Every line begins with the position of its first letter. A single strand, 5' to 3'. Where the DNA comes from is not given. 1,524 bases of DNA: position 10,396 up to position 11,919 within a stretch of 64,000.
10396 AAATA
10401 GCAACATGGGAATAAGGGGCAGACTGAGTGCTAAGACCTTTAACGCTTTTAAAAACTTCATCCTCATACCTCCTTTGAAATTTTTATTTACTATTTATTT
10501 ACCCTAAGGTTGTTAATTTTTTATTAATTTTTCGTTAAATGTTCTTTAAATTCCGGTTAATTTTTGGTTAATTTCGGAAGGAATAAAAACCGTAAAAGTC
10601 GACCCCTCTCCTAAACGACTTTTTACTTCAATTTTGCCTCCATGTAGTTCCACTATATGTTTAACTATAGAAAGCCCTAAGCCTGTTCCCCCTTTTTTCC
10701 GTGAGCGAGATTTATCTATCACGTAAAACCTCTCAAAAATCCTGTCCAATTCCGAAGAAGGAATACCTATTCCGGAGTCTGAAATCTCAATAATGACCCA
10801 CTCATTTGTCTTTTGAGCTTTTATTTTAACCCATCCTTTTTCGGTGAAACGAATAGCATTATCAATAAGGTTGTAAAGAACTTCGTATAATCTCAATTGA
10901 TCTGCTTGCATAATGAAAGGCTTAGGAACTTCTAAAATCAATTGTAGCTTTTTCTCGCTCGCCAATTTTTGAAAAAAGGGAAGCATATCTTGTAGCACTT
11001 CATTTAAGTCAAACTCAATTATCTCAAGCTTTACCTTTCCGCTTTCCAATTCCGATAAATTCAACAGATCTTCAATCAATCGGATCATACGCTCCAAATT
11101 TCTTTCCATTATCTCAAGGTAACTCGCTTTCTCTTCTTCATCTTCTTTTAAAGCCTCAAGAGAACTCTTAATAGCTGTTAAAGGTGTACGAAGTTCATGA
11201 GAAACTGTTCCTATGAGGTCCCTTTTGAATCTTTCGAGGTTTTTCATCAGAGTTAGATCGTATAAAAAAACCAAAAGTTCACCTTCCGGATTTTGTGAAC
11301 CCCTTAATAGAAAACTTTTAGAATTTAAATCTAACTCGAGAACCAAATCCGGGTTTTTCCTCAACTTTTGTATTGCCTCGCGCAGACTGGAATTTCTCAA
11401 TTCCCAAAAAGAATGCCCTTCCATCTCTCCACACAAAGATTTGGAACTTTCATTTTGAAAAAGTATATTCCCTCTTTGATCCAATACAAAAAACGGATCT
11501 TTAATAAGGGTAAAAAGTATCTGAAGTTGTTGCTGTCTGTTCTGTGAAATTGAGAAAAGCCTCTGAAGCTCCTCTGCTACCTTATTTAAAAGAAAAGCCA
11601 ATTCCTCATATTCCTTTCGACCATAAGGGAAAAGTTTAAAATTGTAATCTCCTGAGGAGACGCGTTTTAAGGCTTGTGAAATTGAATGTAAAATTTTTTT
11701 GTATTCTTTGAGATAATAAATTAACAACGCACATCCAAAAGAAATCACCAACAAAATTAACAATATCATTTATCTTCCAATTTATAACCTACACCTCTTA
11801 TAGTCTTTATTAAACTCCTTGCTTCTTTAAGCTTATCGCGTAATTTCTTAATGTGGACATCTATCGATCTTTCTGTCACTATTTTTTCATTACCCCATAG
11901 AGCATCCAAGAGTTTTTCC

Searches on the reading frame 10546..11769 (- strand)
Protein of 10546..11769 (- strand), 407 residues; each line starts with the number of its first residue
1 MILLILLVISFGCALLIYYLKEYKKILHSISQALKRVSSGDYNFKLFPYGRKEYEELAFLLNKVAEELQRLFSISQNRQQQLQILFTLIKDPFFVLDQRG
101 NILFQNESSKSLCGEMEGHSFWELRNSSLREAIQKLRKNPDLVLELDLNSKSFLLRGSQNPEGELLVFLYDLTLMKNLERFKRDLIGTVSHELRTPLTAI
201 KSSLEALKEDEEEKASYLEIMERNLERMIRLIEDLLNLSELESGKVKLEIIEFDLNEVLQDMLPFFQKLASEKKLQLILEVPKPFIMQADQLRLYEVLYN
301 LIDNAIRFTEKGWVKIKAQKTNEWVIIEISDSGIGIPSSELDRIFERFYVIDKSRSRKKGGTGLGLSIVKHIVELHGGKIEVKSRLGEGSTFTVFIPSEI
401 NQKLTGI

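Call 55: search_protein_families(library=padloc, proteins=[window:10546-11769:-], max_evalue=0.00001)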
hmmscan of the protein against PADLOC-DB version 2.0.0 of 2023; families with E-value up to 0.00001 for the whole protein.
window:10546-11769:- (407 aa): 2 families
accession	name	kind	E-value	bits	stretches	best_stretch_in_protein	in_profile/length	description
PDLC04647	PDC-M43B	-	6.1e-16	56.4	1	240-385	175-320/347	-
PDLC04650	PDC-M43B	-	4.9e-07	27.3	1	242-385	176-321/344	-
